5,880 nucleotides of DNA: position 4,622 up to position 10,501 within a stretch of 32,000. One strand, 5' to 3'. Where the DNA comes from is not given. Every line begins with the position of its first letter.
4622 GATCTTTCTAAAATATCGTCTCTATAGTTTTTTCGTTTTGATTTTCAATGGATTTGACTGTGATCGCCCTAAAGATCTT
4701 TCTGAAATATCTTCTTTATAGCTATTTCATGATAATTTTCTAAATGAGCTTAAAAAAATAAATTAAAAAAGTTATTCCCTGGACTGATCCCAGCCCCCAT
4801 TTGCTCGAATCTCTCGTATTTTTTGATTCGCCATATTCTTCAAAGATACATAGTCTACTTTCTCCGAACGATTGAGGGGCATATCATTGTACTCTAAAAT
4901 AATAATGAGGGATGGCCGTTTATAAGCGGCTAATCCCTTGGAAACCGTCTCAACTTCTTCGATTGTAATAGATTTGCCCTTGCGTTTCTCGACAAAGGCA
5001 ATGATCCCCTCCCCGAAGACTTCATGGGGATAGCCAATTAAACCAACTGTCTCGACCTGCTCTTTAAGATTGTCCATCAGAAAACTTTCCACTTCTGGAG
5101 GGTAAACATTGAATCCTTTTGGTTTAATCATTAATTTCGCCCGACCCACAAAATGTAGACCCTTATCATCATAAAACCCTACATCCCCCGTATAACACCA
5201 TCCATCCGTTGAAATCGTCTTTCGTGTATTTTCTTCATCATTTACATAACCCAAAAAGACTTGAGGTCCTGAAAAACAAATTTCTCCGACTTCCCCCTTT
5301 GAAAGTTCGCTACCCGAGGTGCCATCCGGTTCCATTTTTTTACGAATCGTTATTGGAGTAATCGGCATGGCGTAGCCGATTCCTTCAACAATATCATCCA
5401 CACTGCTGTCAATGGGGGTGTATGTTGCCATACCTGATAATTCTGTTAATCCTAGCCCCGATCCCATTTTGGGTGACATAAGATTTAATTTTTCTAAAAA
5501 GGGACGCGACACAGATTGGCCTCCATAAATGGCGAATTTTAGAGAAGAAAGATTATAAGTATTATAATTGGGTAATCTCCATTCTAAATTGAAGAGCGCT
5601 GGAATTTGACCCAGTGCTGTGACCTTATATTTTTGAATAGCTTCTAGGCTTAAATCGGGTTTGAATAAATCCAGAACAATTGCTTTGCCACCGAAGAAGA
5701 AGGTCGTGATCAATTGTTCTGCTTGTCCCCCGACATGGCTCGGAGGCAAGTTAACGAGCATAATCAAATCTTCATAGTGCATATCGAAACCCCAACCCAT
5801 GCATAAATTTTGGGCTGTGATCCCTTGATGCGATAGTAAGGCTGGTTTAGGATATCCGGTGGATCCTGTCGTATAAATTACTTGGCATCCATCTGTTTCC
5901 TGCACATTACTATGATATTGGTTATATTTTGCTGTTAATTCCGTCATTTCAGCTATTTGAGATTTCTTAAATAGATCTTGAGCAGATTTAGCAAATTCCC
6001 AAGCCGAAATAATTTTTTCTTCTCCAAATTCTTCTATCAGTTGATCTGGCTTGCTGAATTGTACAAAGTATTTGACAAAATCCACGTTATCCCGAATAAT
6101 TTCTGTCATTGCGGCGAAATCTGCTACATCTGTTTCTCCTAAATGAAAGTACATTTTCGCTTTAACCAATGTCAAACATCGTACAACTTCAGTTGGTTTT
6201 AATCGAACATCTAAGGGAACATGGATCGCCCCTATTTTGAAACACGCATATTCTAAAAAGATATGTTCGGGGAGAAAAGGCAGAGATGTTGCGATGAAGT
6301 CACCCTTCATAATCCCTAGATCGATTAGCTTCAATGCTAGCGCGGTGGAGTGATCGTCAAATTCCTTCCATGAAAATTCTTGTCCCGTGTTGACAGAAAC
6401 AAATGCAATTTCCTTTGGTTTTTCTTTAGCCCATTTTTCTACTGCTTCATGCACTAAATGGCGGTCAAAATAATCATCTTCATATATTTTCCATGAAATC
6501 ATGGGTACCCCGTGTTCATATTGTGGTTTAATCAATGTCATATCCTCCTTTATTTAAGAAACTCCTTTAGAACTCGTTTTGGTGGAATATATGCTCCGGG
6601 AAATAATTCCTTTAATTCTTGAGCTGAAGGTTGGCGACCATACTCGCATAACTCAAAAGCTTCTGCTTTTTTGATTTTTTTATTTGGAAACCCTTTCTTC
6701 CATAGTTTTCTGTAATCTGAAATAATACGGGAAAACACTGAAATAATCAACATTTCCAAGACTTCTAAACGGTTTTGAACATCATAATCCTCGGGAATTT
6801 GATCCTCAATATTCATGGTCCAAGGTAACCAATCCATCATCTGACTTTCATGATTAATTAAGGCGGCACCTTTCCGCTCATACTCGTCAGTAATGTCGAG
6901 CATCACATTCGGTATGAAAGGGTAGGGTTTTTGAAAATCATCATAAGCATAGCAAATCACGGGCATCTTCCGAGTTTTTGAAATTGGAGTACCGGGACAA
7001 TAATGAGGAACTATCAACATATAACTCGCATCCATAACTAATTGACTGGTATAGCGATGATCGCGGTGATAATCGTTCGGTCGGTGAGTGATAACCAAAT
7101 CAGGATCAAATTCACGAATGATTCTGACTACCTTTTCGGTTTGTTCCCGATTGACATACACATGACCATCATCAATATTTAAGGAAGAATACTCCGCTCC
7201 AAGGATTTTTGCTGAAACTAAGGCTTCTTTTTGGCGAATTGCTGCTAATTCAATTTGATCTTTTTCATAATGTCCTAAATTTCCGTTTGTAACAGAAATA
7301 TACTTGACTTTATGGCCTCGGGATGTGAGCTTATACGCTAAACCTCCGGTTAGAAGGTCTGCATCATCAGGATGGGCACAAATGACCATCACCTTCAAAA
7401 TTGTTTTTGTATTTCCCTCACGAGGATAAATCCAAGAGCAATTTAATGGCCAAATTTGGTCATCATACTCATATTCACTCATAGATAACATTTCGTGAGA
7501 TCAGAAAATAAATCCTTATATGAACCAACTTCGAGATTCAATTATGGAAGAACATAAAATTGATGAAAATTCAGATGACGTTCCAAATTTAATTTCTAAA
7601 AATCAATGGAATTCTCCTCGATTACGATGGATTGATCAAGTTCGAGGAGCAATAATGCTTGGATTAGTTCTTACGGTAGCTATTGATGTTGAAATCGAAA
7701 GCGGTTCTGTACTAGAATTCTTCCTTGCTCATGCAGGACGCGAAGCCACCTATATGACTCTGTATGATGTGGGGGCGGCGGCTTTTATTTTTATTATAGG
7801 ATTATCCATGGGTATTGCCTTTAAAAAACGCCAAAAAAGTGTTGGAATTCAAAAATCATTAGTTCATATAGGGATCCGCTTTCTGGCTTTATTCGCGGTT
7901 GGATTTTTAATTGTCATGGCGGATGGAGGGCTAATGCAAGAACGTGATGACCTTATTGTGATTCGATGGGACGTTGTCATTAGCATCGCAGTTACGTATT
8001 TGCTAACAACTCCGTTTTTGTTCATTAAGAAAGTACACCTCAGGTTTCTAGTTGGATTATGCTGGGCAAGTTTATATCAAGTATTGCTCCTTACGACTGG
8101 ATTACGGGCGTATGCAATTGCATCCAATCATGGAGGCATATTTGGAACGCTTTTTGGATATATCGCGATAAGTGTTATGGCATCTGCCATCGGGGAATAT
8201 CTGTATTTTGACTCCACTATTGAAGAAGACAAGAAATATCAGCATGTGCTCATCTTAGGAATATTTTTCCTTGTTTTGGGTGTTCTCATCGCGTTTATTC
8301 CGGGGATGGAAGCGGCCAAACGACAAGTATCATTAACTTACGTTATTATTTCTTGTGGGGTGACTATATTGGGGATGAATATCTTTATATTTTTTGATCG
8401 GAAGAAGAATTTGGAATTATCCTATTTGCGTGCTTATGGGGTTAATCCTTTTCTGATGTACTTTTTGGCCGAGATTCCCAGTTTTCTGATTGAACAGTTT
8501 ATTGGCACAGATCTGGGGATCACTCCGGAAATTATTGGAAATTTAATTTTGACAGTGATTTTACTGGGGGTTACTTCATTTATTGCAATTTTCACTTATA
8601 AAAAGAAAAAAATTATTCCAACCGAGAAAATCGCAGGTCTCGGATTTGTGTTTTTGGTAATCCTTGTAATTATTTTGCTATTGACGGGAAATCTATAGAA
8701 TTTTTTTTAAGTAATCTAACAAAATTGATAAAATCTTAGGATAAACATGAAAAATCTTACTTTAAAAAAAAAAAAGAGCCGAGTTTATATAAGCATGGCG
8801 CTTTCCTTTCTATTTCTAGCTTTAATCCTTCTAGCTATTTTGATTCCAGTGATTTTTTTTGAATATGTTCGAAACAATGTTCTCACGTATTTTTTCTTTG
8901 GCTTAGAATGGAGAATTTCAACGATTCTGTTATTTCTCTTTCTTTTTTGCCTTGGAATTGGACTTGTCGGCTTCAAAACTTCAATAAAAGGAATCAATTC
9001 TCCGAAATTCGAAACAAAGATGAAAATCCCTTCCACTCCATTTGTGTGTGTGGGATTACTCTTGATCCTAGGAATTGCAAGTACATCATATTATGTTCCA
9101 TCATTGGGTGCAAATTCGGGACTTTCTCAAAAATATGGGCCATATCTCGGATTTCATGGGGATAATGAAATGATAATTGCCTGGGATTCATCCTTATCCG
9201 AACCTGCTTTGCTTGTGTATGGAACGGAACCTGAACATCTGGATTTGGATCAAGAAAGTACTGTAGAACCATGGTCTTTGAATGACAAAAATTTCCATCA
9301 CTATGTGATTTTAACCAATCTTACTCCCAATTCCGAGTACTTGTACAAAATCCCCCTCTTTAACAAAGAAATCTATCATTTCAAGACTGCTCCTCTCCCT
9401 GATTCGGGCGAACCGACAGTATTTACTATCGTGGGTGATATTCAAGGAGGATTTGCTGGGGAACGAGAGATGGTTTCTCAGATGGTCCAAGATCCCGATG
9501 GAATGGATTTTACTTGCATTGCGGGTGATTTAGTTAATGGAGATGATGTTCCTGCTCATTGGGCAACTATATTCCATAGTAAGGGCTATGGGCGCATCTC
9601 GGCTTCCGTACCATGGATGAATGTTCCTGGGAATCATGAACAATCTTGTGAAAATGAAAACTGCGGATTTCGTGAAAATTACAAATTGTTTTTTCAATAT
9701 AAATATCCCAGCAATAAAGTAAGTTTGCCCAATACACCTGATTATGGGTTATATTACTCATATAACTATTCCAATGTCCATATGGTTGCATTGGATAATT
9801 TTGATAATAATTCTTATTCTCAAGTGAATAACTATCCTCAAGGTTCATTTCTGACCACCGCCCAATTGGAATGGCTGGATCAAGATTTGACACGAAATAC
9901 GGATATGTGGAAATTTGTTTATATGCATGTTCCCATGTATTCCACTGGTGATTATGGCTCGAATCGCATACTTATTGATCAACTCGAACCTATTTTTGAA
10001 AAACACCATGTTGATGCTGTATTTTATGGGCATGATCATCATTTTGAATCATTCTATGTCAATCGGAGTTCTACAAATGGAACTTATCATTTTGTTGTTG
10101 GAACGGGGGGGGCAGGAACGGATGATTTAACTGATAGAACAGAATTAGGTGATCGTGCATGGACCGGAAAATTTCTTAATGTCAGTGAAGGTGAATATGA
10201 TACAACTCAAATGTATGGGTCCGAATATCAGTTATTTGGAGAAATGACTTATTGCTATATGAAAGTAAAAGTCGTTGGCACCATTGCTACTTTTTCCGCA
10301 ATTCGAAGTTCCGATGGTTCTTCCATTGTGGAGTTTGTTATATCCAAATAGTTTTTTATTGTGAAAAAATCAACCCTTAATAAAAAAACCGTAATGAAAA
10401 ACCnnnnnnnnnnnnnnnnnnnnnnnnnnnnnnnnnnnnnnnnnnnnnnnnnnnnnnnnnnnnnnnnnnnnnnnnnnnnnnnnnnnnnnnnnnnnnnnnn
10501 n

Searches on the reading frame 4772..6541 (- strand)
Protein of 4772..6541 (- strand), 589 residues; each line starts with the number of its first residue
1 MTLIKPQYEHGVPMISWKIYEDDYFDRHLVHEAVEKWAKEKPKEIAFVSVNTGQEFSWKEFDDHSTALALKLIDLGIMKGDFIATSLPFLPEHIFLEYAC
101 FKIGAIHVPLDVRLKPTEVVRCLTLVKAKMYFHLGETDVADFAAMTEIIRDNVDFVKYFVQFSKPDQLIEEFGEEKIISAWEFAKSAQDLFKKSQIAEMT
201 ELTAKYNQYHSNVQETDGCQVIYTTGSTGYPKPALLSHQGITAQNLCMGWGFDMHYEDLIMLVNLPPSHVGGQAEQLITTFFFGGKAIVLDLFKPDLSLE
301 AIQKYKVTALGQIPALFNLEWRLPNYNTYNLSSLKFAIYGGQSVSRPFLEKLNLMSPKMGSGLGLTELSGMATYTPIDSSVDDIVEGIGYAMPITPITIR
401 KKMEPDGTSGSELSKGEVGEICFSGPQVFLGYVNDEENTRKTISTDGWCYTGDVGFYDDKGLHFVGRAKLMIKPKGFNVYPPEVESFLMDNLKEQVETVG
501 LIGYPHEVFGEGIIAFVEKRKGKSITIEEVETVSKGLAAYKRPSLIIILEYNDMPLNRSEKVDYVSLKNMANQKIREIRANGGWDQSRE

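Call 19: search_protein_families(library=pfam, proteins=[window:4772-6541:-], max_evalue=0.01)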
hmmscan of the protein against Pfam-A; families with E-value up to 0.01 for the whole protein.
window:4772-6541:- (589 aa): 2 families
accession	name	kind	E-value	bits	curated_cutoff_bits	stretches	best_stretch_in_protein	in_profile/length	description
PF00501.34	AMP-binding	-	2.9e-59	201.2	29.9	1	35-432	2-383/384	AMP-binding enzyme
PF13193.12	AMP-binding_C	-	1.3e-05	26.5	24.5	1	483-561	1-76/76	AMP-binding enzyme C-terminal domain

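Call 60: search_protein_families(library=ncbifam, proteins=[window:4772-6541:-], max_evalue=0.001)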
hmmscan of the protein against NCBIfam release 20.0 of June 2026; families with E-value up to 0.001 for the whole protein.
window:4772-6541:- (589 aa): 101 families (the best 25 are shown)
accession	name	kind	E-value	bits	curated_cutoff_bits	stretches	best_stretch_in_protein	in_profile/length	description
NF004837.0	PRK06187.1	subfamily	2.3e-75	253.9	476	1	29-575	9-526/531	long-chain-fatty-acid--CoA ligase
NF009233.0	PRK12583.1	subfamily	5.2e-72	243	832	1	28-575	18-554/558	fatty acid CoA ligase family protein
NF052269.1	Staph_lig_FadD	equivalog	5.2e-63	213.1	650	2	198-575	132-497/499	long-chain-fatty-acid--CoA ligase FadD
NF004758.0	PRK06087.1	equivalog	1.1e-61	208.9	736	1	24-575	20-539/548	medium-chain fatty-acid--CoA ligase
NF005801.1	PRK07656.1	equivalog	1.7e-61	208.4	657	1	32-562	5-494/500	FadD3 family acyl-CoA ligase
NF006182.0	PRK08316.1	subfamily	8.8e-60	202.7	663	1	26-568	9-514/523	fatty acyl-CoA synthetase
NF004114.0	PRK05605.1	equivalog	2e-57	194.8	766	1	29-562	39-560/575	long-chain-fatty-acid--CoA ligase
NF005307.0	PRK06839.1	equivalog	6.3e-57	193.3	748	1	34-571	8-493/496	o-succinylbenzoate--CoA ligase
NF005702.0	PRK07514.1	subfamily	1.1e-54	185.7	558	2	156-570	93-499/506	malonyl-CoA synthase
NF005676.0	PRK07470.1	equivalog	4.5e-54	184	774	1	33-568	25-526/544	acyl-CoA synthetase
NF004822.0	PRK06178.1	equivalog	7.4e-53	180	782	1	26-573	35-569/571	acyl-CoA synthetase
NF006181.0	PRK08314.1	subfamily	2.7e-52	177.8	705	1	31-574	27-557/563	long-chain-fatty-acid--CoA ligase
NF005463.0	PRK07059.1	subfamily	4.3e-52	177.3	869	1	30-548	25-535/557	long-chain-fatty-acid--CoA ligase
NF005220.0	PRK06710.1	equivalog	3.8e-50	170.6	1116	1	25-545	21-529/563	long-chain-fatty-acid--CoA ligase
NF005714.0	PRK07529.1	subfamily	1e-48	166.2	632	1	51-535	59-540/640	acyl-CoA synthetase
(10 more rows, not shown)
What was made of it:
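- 4772..8698 (.): Upstream neighbours belonging to the same conserved gene set: FadD-like acyl-CoA ligase (4772-6541, -), LmbE/PIG-L-family deacetylase (6550-7491, -), and a GWT1/DUF1624-like polytopic acyltransferase (7520-8698, +). Pfam (call 19) and NCBIfam (call 60).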

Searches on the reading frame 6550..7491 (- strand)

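Call 19: search_protein_families(library=pfam, proteins=[window:6550-7491:-], max_evalue=0.01)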
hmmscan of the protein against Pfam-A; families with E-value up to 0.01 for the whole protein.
window:6550-7491:- (313 aa): 1 family
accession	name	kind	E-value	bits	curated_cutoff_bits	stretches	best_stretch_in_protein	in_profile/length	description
PF02585.22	PIG-L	-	2.4e-30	106.1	28.2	1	35-155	1-128/129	GlcNAc-PI de-N-acetylase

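Call 60: search_protein_families(library=ncbifam, proteins=[window:6550-7491:-], max_evalue=0.001)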
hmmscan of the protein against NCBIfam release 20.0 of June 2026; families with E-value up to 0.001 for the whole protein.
window:6550-7491:- (313 aa): 4 families
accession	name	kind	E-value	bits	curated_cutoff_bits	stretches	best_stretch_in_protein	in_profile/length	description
TIGR04001.1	thiol_BshB1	equivalog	2.8e-31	109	182.5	1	32-220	2-181/226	bacillithiol biosynthesis deacetylase BshB1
TIGR04000.1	thiol_BshB2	equivalog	7.8e-14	51.9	195.25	1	34-224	3-191/217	bacillithiol biosynthesis deacetylase BshB2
TIGR03446.1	mycothiol_Mca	equivalog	1.1e-07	31.7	277.15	1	32-155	1-149/283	mycothiol conjugate amidase Mca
TIGR03445.1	mycothiol_MshB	equivalog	1.8e-05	24.8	224.35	0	36-80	2-46/284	N-acetyl-1-D-myo-inositol-2-amino-2-deoxy-alpha-D-glucopyranoside deacetylase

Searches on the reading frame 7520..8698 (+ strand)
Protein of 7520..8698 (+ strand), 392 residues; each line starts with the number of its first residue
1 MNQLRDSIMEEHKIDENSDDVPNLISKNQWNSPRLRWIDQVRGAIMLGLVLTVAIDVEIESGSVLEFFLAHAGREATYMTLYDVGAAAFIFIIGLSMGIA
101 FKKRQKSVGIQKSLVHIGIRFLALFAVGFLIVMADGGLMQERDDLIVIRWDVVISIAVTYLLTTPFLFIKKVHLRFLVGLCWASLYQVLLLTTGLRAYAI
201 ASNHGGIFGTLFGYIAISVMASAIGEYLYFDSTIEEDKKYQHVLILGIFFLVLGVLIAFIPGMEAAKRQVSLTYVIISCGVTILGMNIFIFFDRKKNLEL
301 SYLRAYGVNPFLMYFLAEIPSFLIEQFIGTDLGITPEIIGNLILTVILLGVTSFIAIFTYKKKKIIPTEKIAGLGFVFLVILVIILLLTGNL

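Call 19: search_protein_families(library=pfam, proteins=[window:7520-8698:+], max_evalue=0.01)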
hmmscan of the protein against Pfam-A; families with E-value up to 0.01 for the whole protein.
window:7520-8698:+ (392 aa): 1 family
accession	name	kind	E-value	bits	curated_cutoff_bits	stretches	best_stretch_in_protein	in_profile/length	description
PF06423.18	GWT1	-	2e-08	34.1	29.6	1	79-294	145-364/437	GWT1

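Call 60: search_protein_families(library=ncbifam, proteins=[window:7520-8698:+], max_evalue=0.001)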
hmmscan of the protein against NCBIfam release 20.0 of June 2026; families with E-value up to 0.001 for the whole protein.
window:7520-8698:+ (392 aa): 0 families

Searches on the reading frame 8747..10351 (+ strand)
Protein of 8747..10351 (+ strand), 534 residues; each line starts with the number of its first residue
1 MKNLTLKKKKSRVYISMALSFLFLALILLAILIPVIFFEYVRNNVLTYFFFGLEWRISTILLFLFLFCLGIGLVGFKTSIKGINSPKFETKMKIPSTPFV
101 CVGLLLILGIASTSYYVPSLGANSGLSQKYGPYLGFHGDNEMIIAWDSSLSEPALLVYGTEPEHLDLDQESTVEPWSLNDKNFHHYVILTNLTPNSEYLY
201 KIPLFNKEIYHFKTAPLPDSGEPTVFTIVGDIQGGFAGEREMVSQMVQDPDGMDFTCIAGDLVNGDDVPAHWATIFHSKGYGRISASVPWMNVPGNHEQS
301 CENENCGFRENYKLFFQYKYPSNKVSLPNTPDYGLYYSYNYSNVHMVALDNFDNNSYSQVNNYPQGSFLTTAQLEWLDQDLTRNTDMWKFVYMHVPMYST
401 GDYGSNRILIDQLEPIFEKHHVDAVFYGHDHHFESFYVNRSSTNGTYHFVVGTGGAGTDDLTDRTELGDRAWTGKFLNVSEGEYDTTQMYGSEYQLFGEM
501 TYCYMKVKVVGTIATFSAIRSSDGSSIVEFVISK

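Call 7: search_protein_families(library=pfam, proteins=[window:8747-10351:+], max_evalue=0.1)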
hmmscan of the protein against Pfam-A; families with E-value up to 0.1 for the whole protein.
window:8747-10351:+ (534 aa): 3 families
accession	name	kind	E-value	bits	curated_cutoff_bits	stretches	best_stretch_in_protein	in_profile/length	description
PF00149.33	Metallophos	-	1.9e-20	74.6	21.5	1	226-432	3-190/191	Calcineurin-like phosphoesterase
PF16656.11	Pur_ac_phosph_N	-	6.6e-09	36.7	30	1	134-214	6-93/93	Purple acid Phosphatase, N-terminal domain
PF09423.15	PhoD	-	0.0032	17.1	27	1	356-400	174-218/343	PhoD-like phosphatase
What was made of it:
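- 8747..10351 (+): Membrane-anchored metallophosphoesterase (purple-acid-phosphatase type) with three N-terminal TM segments. The catalytic domain is predicted to face outside. It lies 52 nt upstream of A. Pfam Metallophos E 1.9e-20 and Pur_ac_phosph_N E 6.6e-9 (call 7).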

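Call 8: search_protein_families(library=ncbifam, proteins=[window:8747-10351:+], max_evalue=0.1)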
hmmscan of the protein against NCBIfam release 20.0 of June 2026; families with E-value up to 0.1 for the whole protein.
window:8747-10351:+ (534 aa): 4 families
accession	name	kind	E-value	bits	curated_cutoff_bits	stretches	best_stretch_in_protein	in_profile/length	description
NF050112.1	PhdiestSpdARhizob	equivalog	9.3e-07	28.7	400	1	341-432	106-199/264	2', 3'cyclic nucleotide phosphodiesterase SpdA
NF008359.0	PRK11148.1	equivalog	0.0062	16.1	225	1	358-431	129-205/275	3',5'-cyclic-AMP phosphodiesterase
NF047875.1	5nuc_LPXTG_Strp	exception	0.06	11.8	1050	1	389-435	247-295/684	surface-anchored 5'-nucleotidase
TIGR03767.1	P_acnes_RR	hypoth_equivalog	0.068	11.8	330.75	0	335-399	292-350/496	TIGR03767 family metallophosphoesterase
